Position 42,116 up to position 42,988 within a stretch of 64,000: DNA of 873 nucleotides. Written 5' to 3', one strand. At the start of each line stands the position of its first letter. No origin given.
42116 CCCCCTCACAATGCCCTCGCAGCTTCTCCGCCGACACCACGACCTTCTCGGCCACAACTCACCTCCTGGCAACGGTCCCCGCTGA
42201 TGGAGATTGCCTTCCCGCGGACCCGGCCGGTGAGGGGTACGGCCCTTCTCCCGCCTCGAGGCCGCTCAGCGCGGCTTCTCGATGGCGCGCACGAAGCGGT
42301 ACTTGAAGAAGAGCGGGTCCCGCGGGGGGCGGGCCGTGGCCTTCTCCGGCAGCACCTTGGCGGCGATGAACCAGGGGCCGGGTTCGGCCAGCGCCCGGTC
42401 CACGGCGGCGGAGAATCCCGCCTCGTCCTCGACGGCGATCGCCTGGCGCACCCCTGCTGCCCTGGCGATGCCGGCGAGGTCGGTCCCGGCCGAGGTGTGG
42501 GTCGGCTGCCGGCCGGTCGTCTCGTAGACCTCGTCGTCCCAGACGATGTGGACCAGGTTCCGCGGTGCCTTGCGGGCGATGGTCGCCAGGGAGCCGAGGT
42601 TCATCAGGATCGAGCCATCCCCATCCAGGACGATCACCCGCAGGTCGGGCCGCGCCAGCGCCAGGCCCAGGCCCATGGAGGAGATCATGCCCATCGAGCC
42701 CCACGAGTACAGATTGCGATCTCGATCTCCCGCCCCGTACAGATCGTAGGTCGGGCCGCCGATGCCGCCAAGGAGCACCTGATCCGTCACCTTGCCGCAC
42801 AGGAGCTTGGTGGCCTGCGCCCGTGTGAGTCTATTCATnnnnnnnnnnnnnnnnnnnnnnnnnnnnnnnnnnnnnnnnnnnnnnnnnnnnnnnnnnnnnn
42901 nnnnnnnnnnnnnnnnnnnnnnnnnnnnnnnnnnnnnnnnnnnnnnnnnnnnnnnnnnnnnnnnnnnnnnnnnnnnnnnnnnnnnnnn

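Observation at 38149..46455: Eight-gene operon combining PrpF isomerase, archaeal-type LeuCD hydro-lyase, split ComDE-like TPP decarboxylase, Ldh_2 (ComC-family) dehydrogenase, F420-type LLM and an OYE/dienoyl reductase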

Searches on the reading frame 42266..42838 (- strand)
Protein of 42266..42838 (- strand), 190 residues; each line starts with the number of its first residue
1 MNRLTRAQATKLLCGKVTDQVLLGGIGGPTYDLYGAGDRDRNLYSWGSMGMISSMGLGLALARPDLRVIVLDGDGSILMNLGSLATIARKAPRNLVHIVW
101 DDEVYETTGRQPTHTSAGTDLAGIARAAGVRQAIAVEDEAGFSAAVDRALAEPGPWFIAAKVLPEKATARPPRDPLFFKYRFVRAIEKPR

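Call 4: search_protein_families(library=pfam, proteins=[window:42266-42838:-])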
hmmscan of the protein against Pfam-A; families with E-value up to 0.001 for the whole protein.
window:42266-42838:- (190 aa): 1 family
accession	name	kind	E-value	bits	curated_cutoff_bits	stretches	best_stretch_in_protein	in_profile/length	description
PF02775.26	TPP_enzyme_C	-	3e-21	76.2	21.9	1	45-159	26-150/151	Thiamine pyrophosphate enzyme, C-terminal TPP binding domain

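Call 5: search_protein_families(library=ncbifam, proteins=[window:42266-42838:-])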
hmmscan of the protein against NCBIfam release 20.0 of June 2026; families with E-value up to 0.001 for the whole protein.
window:42266-42838:- (190 aa): 36 families (the best 25 are shown)
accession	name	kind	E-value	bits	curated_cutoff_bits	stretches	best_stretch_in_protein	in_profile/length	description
NF004813.0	PRK06163.1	equivalog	5.2e-52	176.5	240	1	4-186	13-196/202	hypothetical protein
TIGR03846.1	sulfopy_beta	equivalog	3e-47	160.9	221.5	1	6-186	1-181/182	sulfopyruvate decarboxylase subunit beta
TIGR03297.1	Ppyr-DeCO2ase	equivalog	5.3e-41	140.8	312.5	1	4-183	171-357/360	phosphonopyruvate decarboxylase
NF005760.0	PRK07586.1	equivalog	2.6e-10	39.9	363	1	47-161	385-513/514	acetolactate synthase large subunit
NF005470.0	PRK07064.1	equivalog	3.7e-10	39.5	495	1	40-159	399-526/552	thiamine pyrophosphate-binding protein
NF006052.0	PRK08199.1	subfamily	3.4e-09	35.6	539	1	47-169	415-544/559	thiamine pyrophosphate protein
NF006016.1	PRK08155.1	equivalog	2e-08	33.2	870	1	46-163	408-533/554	acetolactate synthase large subunit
NF006122.0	PRK08266.1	subfamily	4.8e-08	31.9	571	1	47-163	402-525/543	hypothetical protein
NF006524.0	PRK08978.1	equivalog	7.3e-08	31.1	738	1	46-91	400-445/548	acetolactate synthase 2 catalytic subunit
NF035923.1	TPP_ScyA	equivalog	8.5e-08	31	1020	1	43-168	464-593/623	scytonemin biosynthesis protein ScyA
NF006378.0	PRK08617.1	equivalog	9.6e-08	30.8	510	1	49-160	419-536/556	acetolactate synthase AlsS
TIGR04377.1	myo_inos_iolD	equivalog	1.3e-07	30.7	715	1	44-106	437-498/616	3D-(3,5/4)-trihydroxycyclohexane-1,2-dione acylhydrolase (decyclizing)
NF006591.0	PRK09124.1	equivalog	1.4e-07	30.2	792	1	44-164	405-531/574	ubiquinone-dependent pyruvate dehydrogenase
TIGR00118.1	acolac_lg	equivalog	2.5e-07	29.5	538.35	1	47-162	410-534/557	biosynthetic-type acetolactate synthase large subunit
NF005114.0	PRK06546.1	equivalog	3.9e-07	28.9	893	1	44-172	405-538/578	pyruvate dehydrogenase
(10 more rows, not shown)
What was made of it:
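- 42266..42838 (-): split TPP decarboxylase, beta (PP-domain) subunit, ComE-like; 8-nt overlap with the alpha subunit. PRK06163 176.5 bits (cut-off 240); TIGR03846 160.9 (221.5); Ppd 140.8 (312.5) (call 5).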

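Call 10: find_homologous_proteins(query=window:42266-42838:-, max_evalue=1e-10)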
Query window:42266-42838:- (190 aa): 6620 proteins with E <= 1e-10 among 8000 candidates; the best 120 are listed.
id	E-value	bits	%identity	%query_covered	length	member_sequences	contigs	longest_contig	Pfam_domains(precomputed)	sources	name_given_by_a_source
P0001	1.7e-115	401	96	100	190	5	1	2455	PF02775.27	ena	-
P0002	9.2e-107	373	85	100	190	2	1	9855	PF02775.27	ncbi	-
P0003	4.9e-106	371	85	100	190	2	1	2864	PF02775.27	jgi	-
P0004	3.7e-105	368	84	100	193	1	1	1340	PF02775.27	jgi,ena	-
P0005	4.2e-105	368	86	100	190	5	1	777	PF02775.27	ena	-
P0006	8.2e-105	367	84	100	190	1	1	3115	PF02775.27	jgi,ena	-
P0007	2.2e-104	365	84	100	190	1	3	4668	PF02775.27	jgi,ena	-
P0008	3.8e-104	364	85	100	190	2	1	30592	PF02775.27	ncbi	-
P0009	4.5e-104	364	86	100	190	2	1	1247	PF02775.27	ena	-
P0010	5.4e-104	364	84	100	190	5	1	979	PF02775.27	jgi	jgi:thiamine pyrophosphate-dependent acetolactate synthase large subunit-like protein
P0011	6.2e-104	364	85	100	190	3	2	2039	PF02775.27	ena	-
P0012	6.2e-104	364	84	100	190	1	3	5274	PF02775.27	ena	-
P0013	1.2e-103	363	83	100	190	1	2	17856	PF02775.27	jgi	jgi:thiamine pyrophosphate-dependent acetolactate synthase large subunit-like protein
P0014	1.2e-103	363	84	100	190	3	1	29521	PF02775.27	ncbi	-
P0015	2.5e-103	362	84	100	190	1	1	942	PF02775.27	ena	-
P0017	3.3e-103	361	84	100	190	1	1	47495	PF02775.27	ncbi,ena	-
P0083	7.2e-59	217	58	92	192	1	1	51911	PF02775.27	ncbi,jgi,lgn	-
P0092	2.4e-58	215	55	98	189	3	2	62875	PF02775.27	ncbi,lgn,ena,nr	ncbi:MAG: hypothetical protein EXR93_11280 [Gemmatimonadetes bacterium]|nr:hypothetical protein [Gem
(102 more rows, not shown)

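Call 11: find_encoding_contigs(protein=P0017, flank=10000, max_places=2)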
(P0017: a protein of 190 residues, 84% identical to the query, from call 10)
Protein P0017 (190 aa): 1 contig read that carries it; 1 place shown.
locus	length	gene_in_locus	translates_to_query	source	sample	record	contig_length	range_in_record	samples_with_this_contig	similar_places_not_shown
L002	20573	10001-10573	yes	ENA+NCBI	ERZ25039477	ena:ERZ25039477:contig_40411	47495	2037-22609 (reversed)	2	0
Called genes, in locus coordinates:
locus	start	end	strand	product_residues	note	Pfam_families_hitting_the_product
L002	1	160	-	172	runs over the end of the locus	PF00254:FKBP_C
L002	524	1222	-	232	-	PF00702:Hydrolase, PF13419:HAD_2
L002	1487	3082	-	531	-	PF00083:Sugar_tr, PF07690:MFS_1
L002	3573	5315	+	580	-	-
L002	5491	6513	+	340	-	PF01547:SBP_bac_1, PF13531:SBP_bac_11, PF13416:SBP_bac_8, PF13343:SBP_bac_6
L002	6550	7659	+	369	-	PF00005:ABC_tran, PF08402:TOBE_2, PF03459:TOBE (weak)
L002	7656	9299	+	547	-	PF00528:BPD_transp_1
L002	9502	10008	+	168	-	PF02776:TPP_enzyme_N (weak)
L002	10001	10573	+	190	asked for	PF02775:TPP_enzyme_C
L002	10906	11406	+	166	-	PF13279:4HBT_2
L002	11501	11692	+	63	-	-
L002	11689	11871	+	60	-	PF07927:HicA_toxin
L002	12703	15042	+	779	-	PF01590:GAF, PF13185:GAF_2, PF13492:GAF_3, PF01590:GAF, PF13185:GAF_2, PF13492:GAF_3, PF01590:GAF, PF13185:GAF_2, +4 more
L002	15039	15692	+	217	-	PF00072:Response_reg, PF08281:Sigma70_r4_2, PF00196:GerE, PF04545:Sigma70_r4 (weak)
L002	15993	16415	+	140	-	PF00072:Response_reg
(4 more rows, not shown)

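Call 12: find_encoding_contigs(protein=P0083, flank=10000, max_places=2)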
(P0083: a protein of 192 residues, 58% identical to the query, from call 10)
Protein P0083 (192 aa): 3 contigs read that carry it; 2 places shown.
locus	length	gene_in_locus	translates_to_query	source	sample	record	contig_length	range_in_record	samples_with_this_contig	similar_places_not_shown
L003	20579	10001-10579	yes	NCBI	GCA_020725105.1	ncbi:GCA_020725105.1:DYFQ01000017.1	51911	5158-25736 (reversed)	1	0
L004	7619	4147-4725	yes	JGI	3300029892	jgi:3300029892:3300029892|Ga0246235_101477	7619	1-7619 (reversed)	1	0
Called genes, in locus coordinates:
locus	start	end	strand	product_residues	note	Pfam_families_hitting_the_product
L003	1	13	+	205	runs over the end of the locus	PF07638:Sigma70_ECF (faint), PF04542:Sigma70_r2, PF08281:Sigma70_r4_2, PF04545:Sigma70_r4, PF13556:HTH_30 (weak)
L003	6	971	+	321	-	-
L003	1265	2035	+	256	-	PF00106:adh_short, PF13561:adh_short_C2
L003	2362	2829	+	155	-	PF00583:Acetyltransf_1, PF24553:Rv0428c_C (weak), PF13673:Acetyltransf_10, PF13508:Acetyltransf_7, PF08445:FR47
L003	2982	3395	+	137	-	PF13668:Ferritin_2 (weak), PF00210:Ferritin, PF02915:Rubrerythrin (weak)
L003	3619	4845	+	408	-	PF00083:Sugar_tr, PF12832:MFS_1_like (faint), PF07690:MFS_1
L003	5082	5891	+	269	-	PF00106:adh_short, PF01370:Epimerase (weak), PF08659:KR, PF13460:NAD_binding_10 (weak), PF13561:adh_short_C2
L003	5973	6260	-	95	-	PF00076:RRM_1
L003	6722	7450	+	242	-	PF01507:PAPS_reduct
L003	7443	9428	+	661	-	PF14306:PUA_2, PF01747:ATP-sulfurylase, PF02679:ComA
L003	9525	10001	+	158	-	PF01855:POR_N (weak)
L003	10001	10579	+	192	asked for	PF02775:TPP_enzyme_C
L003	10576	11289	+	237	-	PF00300:His_Phos_1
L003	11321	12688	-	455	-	PF03951:Gln-synt_N, PF00120:Gln-synt_C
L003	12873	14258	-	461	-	PF02386:TrkH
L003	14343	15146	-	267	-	PF01464:SLT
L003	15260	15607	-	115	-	-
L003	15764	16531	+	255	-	PF01522:Polysacc_deac_1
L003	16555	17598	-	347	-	PF00586:AIRS, PF02769:AIRS_C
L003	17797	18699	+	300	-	PF01297:ZnuA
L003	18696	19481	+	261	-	PF00005:ABC_tran, PF13304:AAA_21 (weak)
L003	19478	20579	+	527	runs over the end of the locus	PF00950:ABC-3, PF01032:FecCD (weak), PF02742:Fe_dep_repr_C, PF04023:FeoA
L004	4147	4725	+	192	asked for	PF02775:TPP_enzyme_C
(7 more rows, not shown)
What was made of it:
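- On Sulfopyruvate decarboxylase ComDE (TIGR03845/TIGR03846): Such an association is seen for a 57-58% homolog elsewhere (L003; call 12).
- A homolog 57-58% identical to TPPb (P0083) sits with an ATP-sulfurylase-ComA fusion, PAPS reductase and a phosphatase (call 12).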

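Call 13: find_encoding_contigs(protein=P0092, flank=10000, max_places=2)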
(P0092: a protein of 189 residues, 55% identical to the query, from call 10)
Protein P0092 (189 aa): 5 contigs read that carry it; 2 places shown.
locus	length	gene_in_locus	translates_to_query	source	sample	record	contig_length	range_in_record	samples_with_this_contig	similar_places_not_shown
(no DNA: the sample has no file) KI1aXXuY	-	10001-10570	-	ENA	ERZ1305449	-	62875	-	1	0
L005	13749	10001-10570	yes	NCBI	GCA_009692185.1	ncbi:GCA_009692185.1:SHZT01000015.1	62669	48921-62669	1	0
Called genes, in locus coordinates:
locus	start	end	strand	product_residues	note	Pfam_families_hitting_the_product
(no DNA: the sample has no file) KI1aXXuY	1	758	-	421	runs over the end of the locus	PF00202:Aminotran_3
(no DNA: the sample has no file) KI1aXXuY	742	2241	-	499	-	PF00501:AMP-binding, PF13193:AMP-binding_C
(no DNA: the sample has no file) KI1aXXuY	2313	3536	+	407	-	PF00375:SDF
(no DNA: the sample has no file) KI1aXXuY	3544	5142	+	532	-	PF02776:TPP_enzyme_N, PF00205:TPP_enzyme_M, PF02775:TPP_enzyme_C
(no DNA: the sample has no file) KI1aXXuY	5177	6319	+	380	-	PF02771:Acyl-CoA_dh_N, PF02770:Acyl-CoA_dh_M, PF00441:Acyl-CoA_dh_1, PF08028:Acyl-CoA_dh_2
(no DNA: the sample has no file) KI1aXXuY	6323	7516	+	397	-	PF02515:CoA_transf_3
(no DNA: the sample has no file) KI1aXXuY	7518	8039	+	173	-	PF19315:MC_hydratase, PF01575:MaoC_dehydratas, PF13452:FAS1_DH_region (weak)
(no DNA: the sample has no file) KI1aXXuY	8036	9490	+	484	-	PF00171:Aldedh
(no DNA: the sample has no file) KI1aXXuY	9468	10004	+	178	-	PF02776:TPP_enzyme_N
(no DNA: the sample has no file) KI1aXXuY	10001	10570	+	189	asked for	PF02775:TPP_enzyme_C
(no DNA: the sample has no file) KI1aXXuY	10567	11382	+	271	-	PF03328:HpcH_HpaI, PF15617:C-C_Bond_Lyase (faint)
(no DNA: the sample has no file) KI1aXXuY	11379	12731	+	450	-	PF03972:MmgE_PrpD_N, PF19305:MmgE_PrpD_C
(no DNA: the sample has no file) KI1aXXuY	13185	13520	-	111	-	-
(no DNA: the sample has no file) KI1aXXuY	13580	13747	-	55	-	?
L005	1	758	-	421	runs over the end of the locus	PF00202:Aminotran_3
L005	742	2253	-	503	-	PF00501:AMP-binding, PF13193:AMP-binding_C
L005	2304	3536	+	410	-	PF00375:SDF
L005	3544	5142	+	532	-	PF02776:TPP_enzyme_N, PF00205:TPP_enzyme_M, PF02775:TPP_enzyme_C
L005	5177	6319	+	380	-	PF02771:Acyl-CoA_dh_N, PF02770:Acyl-CoA_dh_M, PF00441:Acyl-CoA_dh_1, PF08028:Acyl-CoA_dh_2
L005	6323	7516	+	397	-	PF02515:CoA_transf_3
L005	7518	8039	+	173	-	PF19315:MC_hydratase, PF01575:MaoC_dehydratas, PF13452:FAS1_DH_region (weak)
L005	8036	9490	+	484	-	PF00171:Aldedh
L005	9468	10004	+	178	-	PF02776:TPP_enzyme_N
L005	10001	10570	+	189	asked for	PF02775:TPP_enzyme_C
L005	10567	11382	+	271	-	PF03328:HpcH_HpaI, PF15617:C-C_Bond_Lyase (faint)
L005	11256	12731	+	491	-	PF03972:MmgE_PrpD_N, PF19305:MmgE_PrpD_C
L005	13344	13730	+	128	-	-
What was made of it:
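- An equally close homolog (55%, L005) sits in a carboxylate cluster with aldehyde dehydrogenase, an HpcH aldolase and PrpD (call 13).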

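Call 14: find_related_loci(query=window:42266-42838:-, collection=genome_contigs, flank=10000)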
Query window:42266-42838:- (190 aa) in genome_contigs; peptide patterns used: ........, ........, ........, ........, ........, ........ (x = any residue, [..] = any of these).
598 stretches matched a pattern (row limit reached: there are more); 463 encode a relative of the query (tblastn E <= 1e-3); the best 80 are kept; 80 distinct loci.
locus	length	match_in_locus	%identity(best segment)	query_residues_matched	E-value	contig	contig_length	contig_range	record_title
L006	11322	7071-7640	84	1-190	1e-107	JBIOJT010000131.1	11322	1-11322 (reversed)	MAG: Candidatus Methylomirabilales bacterium isolate GcC5-40 k141_1707485_length_11322_cov_22.1284, whole genome shotgun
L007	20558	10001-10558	76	1-186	6e-93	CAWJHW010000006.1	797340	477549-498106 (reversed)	MAG: uncultured candidate division NC10 bacterium isolate MFD03726.bin.1.177 genome assembly, contig: contig_18821, whol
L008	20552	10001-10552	47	4-186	8e-51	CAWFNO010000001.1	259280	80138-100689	MAG: uncultured proteobacterium isolate MFD06435.bin.2.110 genome assembly, contig: contig_130084, whole genome shotgun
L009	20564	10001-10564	44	4-190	2e-50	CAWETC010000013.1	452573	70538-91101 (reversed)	MAG: uncultured Alphaproteobacteria bacterium isolate MFD01633.bin.1.223 genome assembly, contig: contig_22080, whole ge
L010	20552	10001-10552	46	4-186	3e-49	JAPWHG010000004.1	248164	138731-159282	Sphingomonadaceae bacterium G21617-S1 NODE_4_length_248164_cov_90.3966, whole genome shotgun sequence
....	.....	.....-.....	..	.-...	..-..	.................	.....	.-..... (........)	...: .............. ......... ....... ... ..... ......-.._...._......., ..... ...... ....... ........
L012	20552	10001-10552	43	4-186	2e-48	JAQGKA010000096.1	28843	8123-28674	MAG: Tardiphaga sp. isolate RYN_499 scaffold_318698, whole genome shotgun sequence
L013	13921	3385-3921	45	3-182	2e-48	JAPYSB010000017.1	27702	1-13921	MAG: Dehalococcoidia bacterium isolate PW3.metabat2.87 PW3_2437_length_27702_cov_12.010887, whole genome shotgun sequenc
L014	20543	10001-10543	43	1-182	9e-48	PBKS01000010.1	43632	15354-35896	MAG: Chloroflexota bacterium isolate SP262 118573, whole genome shotgun sequence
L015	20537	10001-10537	44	3-182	8e-48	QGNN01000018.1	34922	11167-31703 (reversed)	MAG: Chloroflexi bacterium isolate SAR202-II-177A Ga0133547_10005964, whole genome shotgun sequence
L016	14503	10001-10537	44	3-182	2e-47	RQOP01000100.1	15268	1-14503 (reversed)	MAG: SAR202 cluster bacterium isolate OSU_BB09 BB09_100, whole genome shotgun sequence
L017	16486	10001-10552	43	4-186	4e-47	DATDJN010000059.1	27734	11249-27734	MAG TPA_asm: Rhizobiaceae bacterium isolate SMAG_U331 k141_507999, whole genome shotgun sequence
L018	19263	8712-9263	41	4-186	7e-47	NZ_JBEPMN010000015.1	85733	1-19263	Aquamicrobium ahrensii strain DSM 19730 Ga0480235_15, whole genome shotgun sequence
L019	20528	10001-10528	46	6-182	6e-47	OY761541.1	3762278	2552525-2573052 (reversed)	MAG: Dehalococcoidia bacterium isolate f9b9afb7-0d58-404f-89de-58ff16bbafec genome assembly, chromosome: 1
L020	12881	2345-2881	44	3-182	2e-46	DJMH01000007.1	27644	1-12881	MAG TPA_asm: Dehalococcoidia bacterium UBA6495 UBA6495_contig_14753, whole genome shotgun sequence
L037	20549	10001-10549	51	6-187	2e-54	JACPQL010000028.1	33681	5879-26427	MAG: Chloroflexi bacterium isolate NC_groundwater_652_Ag_B-0.1um_64_166 B_1_S1_Biohub_coassembly_k141_3468880, whole gen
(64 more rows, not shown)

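Call 34: search_solved_structures(query=window:42266-42838:-, max_evalue=0.00001)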
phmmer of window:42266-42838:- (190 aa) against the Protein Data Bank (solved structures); distinct sequences matched with E-value up to 0.00001: 3.
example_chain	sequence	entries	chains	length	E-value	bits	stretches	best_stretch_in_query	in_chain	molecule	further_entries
9iz3_B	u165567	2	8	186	6.6e-26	94.5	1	7-165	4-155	Putative phosphonopyruvate decarboxylase beta subunit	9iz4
9u8q_G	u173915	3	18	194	2.3e-09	40.6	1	18-160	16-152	Thiamine pyrophosphate enzyme TPP-binding domain-containing protein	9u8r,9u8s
13bb_A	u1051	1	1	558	3.2e-06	30.3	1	45-165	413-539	acetolactate synthase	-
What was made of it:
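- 42266..42838 (-): Best PDB match is a putative phosphonopyruvate decarboxylase beta subunit, 9IZ3, at 94.5 bits (call 34).
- The best solved-structure match of TPPb is a putative phosphonopyruvate decarboxylase beta subunit (call 34).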

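Call 39: search_protein_families(library=pfam, proteins=[L007:4028-5113:+, L007:6233-7594:+, L007:8163-8948:+, L006:2701-3753:+, L006:8704-9816:+, L006:9997-11064:+], max_evalue=0.00001)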
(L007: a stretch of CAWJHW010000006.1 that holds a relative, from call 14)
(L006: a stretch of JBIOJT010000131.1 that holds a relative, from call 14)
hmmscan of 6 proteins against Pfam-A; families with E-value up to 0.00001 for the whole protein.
L007:4028-5113:+ (361 aa): 3 families
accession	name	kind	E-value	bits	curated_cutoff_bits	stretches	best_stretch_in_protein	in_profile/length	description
PF05598.16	DUF772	-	2.6e-24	85.4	23.1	1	53-127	1-73/74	Transposase domain (DUF772)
PF01609.27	DDE_Tnp_1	-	2e-12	47.7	23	1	189-350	12-200/200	Transposase DDE domain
PF13751.12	DDE_Tnp_1_6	-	1.7e-06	28.8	25.1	1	294-353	65-124/125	Transposase DDE domain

L007:6233-7594:+ (453 aa): 1 family
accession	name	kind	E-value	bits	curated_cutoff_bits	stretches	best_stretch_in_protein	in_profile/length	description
PF02615.19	Ldh_2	-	2.9e-124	415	38.8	1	113-440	3-332/333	Malate/L-lactate dehydrogenase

L007:8163-8948:+ (261 aa): 3 families
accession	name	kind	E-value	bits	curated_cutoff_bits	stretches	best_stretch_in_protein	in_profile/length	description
PF01614.24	IclR_C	-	2.3e-30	105.8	24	1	90-256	7-174/174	Bacterial transcriptional regulator IclR C-terminal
PF09339.16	HTH_IclR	-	1.2e-11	44.6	22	1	19-65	1-47/52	IclR helix-turn-helix domain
PF25213.1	HVO_A0261_N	-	1.7e-07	31.4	35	0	22-75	12-63/86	HVO_A0261 N-terminal domain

L006:2701-3753:+ (350 aa): 4 families
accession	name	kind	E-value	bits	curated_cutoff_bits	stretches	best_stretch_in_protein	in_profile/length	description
PF13343.11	SBP_bac_6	-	1.4e-27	97.2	24.6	1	106-302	26-219/245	Bacterial extracellular solute-binding protein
PF13416.11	SBP_bac_8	-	2.6e-18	67.2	27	1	60-306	5-265/279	Bacterial extracellular solute-binding protein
PF13531.11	SBP_bac_11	-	1.9e-16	61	25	1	60-299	19-227/227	Bacterial extracellular solute-binding protein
PF01547.30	SBP_bac_1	-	2.5e-10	41.3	26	1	59-289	15-305/307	Bacterial extracellular solute-binding protein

L006:8704-9816:+ (370 aa): 1 family
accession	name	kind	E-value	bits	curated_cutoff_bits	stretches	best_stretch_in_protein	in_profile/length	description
PF00248.27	Aldo_ket_red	-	2.7e-76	256.9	24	1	67-357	3-288/291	Aldo/keto reductase family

L006:9997-11064:+ (355 aa): 2 families
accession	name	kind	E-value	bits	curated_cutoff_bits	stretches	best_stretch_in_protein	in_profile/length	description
PF10282.15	Lactonase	-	2.2e-82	277.4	21.7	1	19-350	2-343/344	Lactonase, 7-bladed beta-propeller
PF08450.18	SGL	-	2.4e-07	31.1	26.3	0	257-335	139-217/246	SMP-30/Gluconolactonase/LRE-like region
